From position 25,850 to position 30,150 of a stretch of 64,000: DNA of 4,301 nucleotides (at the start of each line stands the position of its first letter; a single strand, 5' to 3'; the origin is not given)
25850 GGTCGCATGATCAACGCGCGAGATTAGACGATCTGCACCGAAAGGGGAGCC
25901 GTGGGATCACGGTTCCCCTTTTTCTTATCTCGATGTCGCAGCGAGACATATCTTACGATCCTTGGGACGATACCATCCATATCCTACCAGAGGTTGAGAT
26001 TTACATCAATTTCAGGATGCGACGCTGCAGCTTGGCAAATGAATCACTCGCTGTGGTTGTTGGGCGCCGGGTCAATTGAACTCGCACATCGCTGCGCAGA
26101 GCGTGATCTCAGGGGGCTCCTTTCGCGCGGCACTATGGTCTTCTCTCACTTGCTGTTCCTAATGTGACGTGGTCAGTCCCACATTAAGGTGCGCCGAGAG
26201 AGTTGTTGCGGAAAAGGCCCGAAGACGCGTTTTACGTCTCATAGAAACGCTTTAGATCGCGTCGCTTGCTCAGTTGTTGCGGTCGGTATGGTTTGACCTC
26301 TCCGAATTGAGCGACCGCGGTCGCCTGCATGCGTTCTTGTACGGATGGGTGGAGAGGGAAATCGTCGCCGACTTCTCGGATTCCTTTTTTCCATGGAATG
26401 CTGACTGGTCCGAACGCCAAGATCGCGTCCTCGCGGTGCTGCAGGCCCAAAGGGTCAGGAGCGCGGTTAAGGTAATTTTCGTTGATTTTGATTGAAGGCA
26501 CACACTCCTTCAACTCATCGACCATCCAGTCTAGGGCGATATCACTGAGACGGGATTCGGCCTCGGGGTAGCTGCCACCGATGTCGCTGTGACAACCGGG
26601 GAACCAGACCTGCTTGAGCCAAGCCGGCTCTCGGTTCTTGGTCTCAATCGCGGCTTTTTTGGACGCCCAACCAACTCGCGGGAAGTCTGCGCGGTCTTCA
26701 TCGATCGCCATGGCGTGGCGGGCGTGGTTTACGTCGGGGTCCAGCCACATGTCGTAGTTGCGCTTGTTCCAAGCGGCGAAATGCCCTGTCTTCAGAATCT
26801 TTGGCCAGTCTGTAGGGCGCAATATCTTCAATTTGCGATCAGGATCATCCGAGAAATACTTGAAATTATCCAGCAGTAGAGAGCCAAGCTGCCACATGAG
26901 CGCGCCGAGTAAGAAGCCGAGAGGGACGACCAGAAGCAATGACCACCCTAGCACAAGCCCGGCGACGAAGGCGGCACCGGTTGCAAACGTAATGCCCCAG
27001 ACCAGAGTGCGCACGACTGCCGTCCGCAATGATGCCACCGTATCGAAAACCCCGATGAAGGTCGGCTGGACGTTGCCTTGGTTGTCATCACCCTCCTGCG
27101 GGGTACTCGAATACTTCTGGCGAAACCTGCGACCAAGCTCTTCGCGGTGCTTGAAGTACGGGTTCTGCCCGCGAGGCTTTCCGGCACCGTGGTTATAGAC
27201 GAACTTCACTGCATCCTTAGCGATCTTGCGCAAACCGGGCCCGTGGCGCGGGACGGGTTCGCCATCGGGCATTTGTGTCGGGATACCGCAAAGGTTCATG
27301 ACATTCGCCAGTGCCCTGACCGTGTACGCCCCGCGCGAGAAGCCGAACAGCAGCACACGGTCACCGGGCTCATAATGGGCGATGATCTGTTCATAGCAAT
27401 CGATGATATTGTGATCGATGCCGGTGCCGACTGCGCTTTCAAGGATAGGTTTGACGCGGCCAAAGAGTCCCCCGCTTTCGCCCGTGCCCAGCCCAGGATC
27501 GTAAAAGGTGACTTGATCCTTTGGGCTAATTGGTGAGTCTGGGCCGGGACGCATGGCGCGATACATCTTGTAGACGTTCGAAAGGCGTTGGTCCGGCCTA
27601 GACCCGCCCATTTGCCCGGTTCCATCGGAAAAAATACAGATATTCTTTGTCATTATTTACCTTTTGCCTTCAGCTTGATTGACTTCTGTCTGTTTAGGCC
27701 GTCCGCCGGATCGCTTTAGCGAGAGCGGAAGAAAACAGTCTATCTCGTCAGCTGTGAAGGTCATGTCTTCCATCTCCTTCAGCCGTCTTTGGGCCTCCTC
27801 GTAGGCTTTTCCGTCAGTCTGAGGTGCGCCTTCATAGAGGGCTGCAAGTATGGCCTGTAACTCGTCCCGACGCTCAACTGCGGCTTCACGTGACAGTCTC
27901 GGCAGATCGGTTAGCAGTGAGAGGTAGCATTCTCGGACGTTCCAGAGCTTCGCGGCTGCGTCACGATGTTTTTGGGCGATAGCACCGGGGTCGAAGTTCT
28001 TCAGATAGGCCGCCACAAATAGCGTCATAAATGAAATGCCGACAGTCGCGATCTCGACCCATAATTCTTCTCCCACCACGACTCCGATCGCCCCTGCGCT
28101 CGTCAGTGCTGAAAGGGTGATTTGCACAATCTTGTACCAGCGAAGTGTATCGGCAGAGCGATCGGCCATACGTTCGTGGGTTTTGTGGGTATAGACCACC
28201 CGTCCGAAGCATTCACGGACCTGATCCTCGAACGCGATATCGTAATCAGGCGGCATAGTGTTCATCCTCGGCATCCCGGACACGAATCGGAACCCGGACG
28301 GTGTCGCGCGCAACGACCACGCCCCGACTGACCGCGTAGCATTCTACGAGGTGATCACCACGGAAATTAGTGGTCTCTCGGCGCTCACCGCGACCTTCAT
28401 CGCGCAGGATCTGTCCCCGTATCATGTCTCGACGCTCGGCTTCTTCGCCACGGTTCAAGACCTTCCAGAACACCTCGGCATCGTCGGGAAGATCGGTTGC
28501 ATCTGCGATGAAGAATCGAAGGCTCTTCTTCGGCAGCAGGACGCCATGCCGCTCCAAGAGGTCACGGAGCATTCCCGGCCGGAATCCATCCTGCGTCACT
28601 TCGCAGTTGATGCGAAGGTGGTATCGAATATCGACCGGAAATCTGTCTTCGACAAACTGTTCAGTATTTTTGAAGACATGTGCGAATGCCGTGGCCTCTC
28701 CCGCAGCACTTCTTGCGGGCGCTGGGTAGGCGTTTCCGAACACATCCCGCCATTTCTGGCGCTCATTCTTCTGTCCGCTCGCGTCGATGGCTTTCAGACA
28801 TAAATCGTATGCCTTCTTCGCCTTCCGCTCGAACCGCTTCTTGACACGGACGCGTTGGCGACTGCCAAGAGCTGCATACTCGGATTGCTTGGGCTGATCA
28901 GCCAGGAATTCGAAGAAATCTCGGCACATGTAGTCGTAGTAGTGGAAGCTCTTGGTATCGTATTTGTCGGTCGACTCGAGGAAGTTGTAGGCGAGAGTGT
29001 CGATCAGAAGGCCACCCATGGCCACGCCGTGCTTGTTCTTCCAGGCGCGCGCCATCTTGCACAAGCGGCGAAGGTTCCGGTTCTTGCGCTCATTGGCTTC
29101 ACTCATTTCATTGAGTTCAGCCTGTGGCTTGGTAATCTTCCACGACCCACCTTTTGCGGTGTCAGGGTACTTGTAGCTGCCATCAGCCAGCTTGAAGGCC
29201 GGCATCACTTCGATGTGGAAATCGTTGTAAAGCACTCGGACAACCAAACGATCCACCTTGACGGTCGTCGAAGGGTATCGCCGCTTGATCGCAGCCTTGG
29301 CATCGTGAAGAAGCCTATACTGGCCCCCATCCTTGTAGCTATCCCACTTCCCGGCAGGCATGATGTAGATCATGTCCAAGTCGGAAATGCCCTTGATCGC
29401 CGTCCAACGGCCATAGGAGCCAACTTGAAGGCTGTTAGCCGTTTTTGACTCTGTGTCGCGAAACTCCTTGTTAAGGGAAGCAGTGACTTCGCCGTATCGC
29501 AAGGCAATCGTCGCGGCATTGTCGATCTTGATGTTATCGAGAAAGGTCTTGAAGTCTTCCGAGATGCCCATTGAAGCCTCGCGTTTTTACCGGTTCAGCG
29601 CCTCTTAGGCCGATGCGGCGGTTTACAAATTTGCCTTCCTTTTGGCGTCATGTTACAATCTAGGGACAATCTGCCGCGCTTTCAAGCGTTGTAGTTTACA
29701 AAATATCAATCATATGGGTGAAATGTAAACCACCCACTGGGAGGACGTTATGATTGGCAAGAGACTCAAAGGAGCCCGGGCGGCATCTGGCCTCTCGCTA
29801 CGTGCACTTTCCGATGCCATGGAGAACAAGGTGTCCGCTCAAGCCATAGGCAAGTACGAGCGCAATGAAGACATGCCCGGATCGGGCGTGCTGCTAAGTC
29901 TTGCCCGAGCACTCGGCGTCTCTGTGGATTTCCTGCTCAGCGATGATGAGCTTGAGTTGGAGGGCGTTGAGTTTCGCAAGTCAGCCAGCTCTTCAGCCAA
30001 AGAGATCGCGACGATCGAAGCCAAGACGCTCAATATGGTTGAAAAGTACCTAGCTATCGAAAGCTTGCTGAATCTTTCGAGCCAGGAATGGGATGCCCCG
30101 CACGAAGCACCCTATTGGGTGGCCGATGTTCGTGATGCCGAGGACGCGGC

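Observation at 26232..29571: Three-gene SMODS / SLATT / membrane-anchored Tle1-like hydrolase operon: candidate new CBASS-like defence variant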

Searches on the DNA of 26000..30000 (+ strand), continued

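Call 82: get_annotated_region(hit=H54, flank=8000)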
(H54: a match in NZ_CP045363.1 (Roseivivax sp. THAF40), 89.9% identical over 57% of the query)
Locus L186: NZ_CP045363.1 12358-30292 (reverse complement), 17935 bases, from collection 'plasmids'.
description: Roseivivax sp. THAF40 plasmid pTHAF40_c, complete sequence
organism: Roseivivax sp. THAF40 (NCBI taxid 2587858)
taxonomy: Bacteria; Pseudomonadota; Alphaproteobacteria; Rhodobacterales; Roseobacteraceae; Roseivivax; Roseivivax sp. THAF40
host: -; source: pure culture,Surface of a polyethylene microplastic particle present in tank 6 of a marine aquarium ...; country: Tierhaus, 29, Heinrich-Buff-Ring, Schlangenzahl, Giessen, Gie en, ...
typing (MOB-suite, as given by PLSDB): mobilizable; replicon rep_cluster_305,rep_cluster_392; relaxase MOBP
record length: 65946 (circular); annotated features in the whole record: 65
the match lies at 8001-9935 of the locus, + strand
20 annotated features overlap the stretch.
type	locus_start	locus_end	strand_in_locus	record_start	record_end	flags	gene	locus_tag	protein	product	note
CDS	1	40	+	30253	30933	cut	-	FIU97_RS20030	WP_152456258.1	type IV secretion system protein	-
CDS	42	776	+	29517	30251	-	-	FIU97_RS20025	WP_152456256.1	TrbG/VirB9 family P-type conjugative transfer protein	-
CDS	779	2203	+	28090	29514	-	-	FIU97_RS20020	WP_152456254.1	TrbI/VirB10 family protein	-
CDS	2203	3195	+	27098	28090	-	-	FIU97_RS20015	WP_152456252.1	ATPase, T2SS/T4P/T4SS family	-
CDS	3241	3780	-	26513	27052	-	-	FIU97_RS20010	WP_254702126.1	VUT family protein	GO:1990397 - queuosine salvage [Evidence IEA]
CDS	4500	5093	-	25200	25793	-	-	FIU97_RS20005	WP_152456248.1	7-cyano-7-deazaguanine synthase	-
CDS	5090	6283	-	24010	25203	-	-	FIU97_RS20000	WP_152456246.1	PfkB family carbohydrate kinase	-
CDS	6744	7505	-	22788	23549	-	-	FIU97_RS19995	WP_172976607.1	8-oxoguanine DNA glycosylase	-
CDS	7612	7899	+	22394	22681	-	-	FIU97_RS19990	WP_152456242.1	helix-turn-helix transcriptional regulator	-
CDS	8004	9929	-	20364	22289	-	-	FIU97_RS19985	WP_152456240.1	type IV secretory system conjugative DNA transfer family protein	-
CDS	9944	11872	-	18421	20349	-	-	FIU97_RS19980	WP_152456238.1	relaxase/mobilization nuclease domain-containing protein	-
CDS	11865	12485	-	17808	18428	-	-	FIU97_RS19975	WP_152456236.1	helix-turn-helix domain-containing protein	-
CDS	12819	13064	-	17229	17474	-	-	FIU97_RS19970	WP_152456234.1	hypothetical protein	-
CDS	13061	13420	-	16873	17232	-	-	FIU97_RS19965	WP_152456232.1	DUF2958 domain-containing protein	-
CDS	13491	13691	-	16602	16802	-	-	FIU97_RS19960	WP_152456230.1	hypothetical protein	-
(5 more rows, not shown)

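Call 88: search_dna_similar(query=L003:1000-9422:+, collection=plasmids, mode=near, max_rows=30)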
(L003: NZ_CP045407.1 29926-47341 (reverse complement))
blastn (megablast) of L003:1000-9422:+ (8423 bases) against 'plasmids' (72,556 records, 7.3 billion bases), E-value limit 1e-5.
Records with a match: 33; places in all: 33; records where one place covers at least 80% of the query: 2.
Best place of each record, by identity: >=99% 1; 95-99% 1; 90-95% 17; 80-90% 11; 60-80% 3.
By first word of the organism name: Phaeobacter 6; Sulfitobacter 6; Roseovarius 2; Ruegeria 2; Celeribacter 2; Mameliella 2; Pseudosulfitobacter 2; Pukyongiella 2; Jannaschia 1; Salipiger 1; and 7 more.
By predicted mobility (MOB-suite, as given by PLSDB): conjugative 15; mobilizable 13; non-mobilizable 5.
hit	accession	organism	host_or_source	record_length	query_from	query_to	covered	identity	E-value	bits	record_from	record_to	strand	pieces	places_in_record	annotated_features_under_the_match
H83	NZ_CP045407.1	Roseovarius sp. THAF9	pure culture,Surface of a polyethylene ...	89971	1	8423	100%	100.0%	0e+0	15555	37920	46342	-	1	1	ThiF family adenylyltransferase | nucleotidyltransferase (x2) | DUF2235 domain-containing protein | SAVED domain-containing protein (x2) | Mov34/MPN/PAD-1 family protein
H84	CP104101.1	Phaeobacter sp. G2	cell culture,Emiliania huxleyi RCC1216 ...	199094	1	8423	100%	93.9%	0e+0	12728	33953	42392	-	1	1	ThiF family adenylyltransferase | nucleotidyltransferase (x2) | DUF2235 domain-containing protein | SAVED domain-containing protein (x2) | Mov34/MPN/PAD-1 family protein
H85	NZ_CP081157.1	Jannaschia sp. M317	-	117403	1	6379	76%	92.9%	0e+0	9256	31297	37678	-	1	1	ThiF family adenylyltransferase | nucleotidyltransferase (x2) | SAVED domain-containing protein (x2) | Mov34/MPN/PAD-1 family protein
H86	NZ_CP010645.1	Phaeobacter piscinae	cell culture,fish aquaculture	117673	1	6394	76%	91.4%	0e+0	8759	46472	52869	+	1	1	ThiF family adenylyltransferase | nucleotidyltransferase (x2) | SAVED domain-containing protein | Mov34/MPN/PAD-1 family protein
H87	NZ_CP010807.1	Phaeobacter piscinae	cell culture,cleaning system aquaculture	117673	1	6394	76%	91.4%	0e+0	8759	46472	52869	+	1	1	ThiF family adenylyltransferase | nucleotidyltransferase (x2) | SAVED domain-containing protein | Mov34/MPN/PAD-1 family protein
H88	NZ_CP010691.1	Phaeobacter piscinae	cell culture,fish aquaculture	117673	1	6394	76%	91.4%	0e+0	8759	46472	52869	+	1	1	ThiF family adenylyltransferase | nucleotidyltransferase (x2) | SAVED domain-containing protein | Mov34/MPN/PAD-1 family protein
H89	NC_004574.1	Ruegeria sp. PR1b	-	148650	1652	6362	56%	90.4%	0e+0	6198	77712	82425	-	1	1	ThiF family adenylyltransferase | nucleotidyltransferase | SAVED domain-containing protein | Mov34/MPN/PAD-1 family protein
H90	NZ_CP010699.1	Phaeobacter inhibens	cell culture,cleaning system aquaculture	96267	1652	6360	56%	90.4%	0e+0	6200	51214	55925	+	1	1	ThiF family adenylyltransferase | nucleotidyltransferase | SAVED domain-containing protein | Mov34/MPN/PAD-1 family protein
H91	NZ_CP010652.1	Phaeobacter inhibens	cell culture,zooplankton aquaculture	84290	1652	6360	56%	90.4%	0e+0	6200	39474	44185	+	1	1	ThiF family adenylyltransferase | nucleotidyltransferase | SAVED domain-containing protein | Mov34/MPN/PAD-1 family protein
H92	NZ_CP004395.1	Celeribacter indicus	-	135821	1652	6360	56%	90.4%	0e+0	6200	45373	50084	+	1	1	ThiF family adenylyltransferase | nucleotidyltransferase | SAVED domain-containing protein | Mov34/MPN/PAD-1 family protein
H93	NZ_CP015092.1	Salipiger abyssi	single cell,marine seawater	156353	1652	6360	56%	90.4%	0e+0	6200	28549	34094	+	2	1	nucleotidyltransferase | SAVED domain-containing protein | ThiF family adenylyltransferase | IS5 family transposase | Mov34/MPN/PAD-1 family protein | and 1 other names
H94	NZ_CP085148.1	Sulfitobacter dubius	cell culture,Sediment from the Channel ...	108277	1652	6360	56%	90.3%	0e+0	6178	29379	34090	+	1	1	ThiF family adenylyltransferase | nucleotidyltransferase | SAVED domain-containing protein | Mov34/MPN/PAD-1 family protein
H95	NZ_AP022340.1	Mameliella alba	-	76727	6563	8423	22%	94.2%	0e+0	2839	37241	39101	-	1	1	DUF2235 domain-containing protein | WGR domain-containing protein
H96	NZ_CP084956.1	Sulfitobacter indolifex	cell culture,Seawater from the North ...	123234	6563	8423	22%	91.2%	0e+0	2529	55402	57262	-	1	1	DUF2235 domain-containing protein | WGR domain-containing protein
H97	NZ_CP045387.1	Ruegeria sp. THAF33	pure culture,Surface of a polyethylene ...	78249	6563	8423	22%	91.2%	0e+0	2529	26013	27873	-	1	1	DUF2235 domain-containing protein | WGR domain-containing protein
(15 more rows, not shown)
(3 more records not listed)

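Call 89: search_dna_similar(query=L002:4386-9422:+, collection=plasmids, mode=near, max_rows=30)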
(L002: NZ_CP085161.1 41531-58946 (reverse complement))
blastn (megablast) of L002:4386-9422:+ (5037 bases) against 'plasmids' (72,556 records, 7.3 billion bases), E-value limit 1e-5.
Records with a match: 11; places in all: 11; records where one place covers at least 80% of the query: 1.
Best place of each record, by identity: >=99% 1; 95-99% 5; 90-95% 4; 80-90% 1.
By first word of the organism name: Sulfitobacter 5; Pseudosulfitobacter 2; Phaeobacter 1; Ruegeria 1; Mameliella 1; Roseovarius 1.
By predicted mobility (MOB-suite, as given by PLSDB): mobilizable 10; conjugative 1.
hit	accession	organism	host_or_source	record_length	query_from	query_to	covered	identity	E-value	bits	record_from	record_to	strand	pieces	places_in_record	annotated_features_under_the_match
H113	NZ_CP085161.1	Pseudosulfitobacter sp. DSM 107133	cell culture,Seawater from the North ...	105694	1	5037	100%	100.0%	0e+0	9302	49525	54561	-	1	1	DUF2235 domain-containing protein | AAA family ATPase | CBASS oligonucleotide cyclase | DUF6602 domain-containing protein | hypothetical protein (x2)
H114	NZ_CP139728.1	Sulfitobacter faviae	Bacterial Culture,hydrothermal vent ...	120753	1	3507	70%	89.6%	0e+0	4460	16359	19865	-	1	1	AAA family ATPase | CBASS oligonucleotide cyclase | DUF6602 domain-containing protein | HORMA domain containing protein | hypothetical protein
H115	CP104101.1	Phaeobacter sp. G2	cell culture,Emiliania huxleyi RCC1216 ...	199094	3569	5037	29%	95.1%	0e+0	2313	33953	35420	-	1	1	DUF2235 domain-containing protein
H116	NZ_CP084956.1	Sulfitobacter indolifex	cell culture,Seawater from the North ...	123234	3569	5037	29%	95.1%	0e+0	2313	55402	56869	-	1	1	DUF2235 domain-containing protein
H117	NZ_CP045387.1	Ruegeria sp. THAF33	pure culture,Surface of a polyethylene ...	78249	3569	5037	29%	95.1%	0e+0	2313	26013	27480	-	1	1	DUF2235 domain-containing protein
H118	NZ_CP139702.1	Sulfitobacter pontiacus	Bacterial Culture,hydrothermal vent ...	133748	3569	5037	29%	95.1%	0e+0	2313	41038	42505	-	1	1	DUF2235 domain-containing protein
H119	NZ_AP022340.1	Mameliella alba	-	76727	3569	5037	29%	93.7%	0e+0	2196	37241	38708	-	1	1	DUF2235 domain-containing protein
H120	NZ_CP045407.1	Roseovarius sp. THAF9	pure culture,Surface of a polyethylene ...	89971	3575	5037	29%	92.3%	0e+0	2076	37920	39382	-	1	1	DUF2235 domain-containing protein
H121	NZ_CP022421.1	Pseudosulfitobacter pseudonitzschiae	Skeletonema marinoi strain RO5AC,Cell ...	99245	3616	5037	28%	94.6%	0e+0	2200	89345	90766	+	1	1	DUF2235 domain-containing protein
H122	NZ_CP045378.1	Sulfitobacter sp. THAF37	pure culture,Surface of a polyethylene ...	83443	3569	4565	20%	93.8%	0e+0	1496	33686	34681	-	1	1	DUF2235 domain-containing protein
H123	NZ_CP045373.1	Sulfitobacter sp. THAF37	pure culture,Surface of a polyethylene ...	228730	4561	5037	9%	97.9%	0e+0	826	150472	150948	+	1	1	DUF2235 domain-containing protein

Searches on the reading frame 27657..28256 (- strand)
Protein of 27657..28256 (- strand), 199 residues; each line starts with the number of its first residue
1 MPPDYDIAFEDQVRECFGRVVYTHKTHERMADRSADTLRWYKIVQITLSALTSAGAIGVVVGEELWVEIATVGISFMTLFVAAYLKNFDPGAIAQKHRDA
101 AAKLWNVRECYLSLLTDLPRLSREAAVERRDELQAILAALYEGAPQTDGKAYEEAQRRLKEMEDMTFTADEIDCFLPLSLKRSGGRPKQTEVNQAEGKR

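Call 3: search_protein_families(library=pfam, proteins=[window:27657-28256:-], max_evalue=0.1)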
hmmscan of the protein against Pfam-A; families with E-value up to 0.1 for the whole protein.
window:27657-28256:- (199 aa): 2 families
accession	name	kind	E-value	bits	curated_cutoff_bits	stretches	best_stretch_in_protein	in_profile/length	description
PF18186.6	SLATT_4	-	1.5e-60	204.1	27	1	9-171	1-165/165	SMODS and SLOG-associating 2TM effector domain family 4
PF14015.11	DUF4231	-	0.023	15.6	24.7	1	28-101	7-78/103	Protein of unknown function (DUF4231)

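Call 4: search_protein_families(library=padloc, proteins=[window:27657-28256:-], max_evalue=0.1)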
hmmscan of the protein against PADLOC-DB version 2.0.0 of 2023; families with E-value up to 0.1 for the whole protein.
window:27657-28256:- (199 aa): 4 families
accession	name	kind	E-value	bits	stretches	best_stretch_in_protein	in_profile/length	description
PDLC00696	Effector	-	8e-74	245.4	1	6-183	7-186/189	2TM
PDLC00690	Effector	-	2e-20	71.4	1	12-170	11-171/187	2TM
PDLC03795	RTasSLATT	-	0.011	13.4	1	13-85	4-79/183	DRT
PDLC03819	RTasSLATT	-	0.038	11.7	1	23-109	13-101/176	DRT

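Call 5: search_protein_families(library=ncbifam, proteins=[window:27657-28256:-], max_evalue=0.1)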
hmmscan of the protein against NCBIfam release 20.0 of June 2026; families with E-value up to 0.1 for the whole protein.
window:27657-28256:- (199 aa): 2 families
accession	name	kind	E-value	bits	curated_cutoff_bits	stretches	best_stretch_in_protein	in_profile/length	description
NF033632.1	SLATT_4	domain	3.7e-42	143.8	55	1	12-162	1-153/154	SLATT domain-containing protein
NF033634.1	SLATT_1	domain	2.5e-05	24.2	41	1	25-122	11-105/132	SLATT domain-containing protein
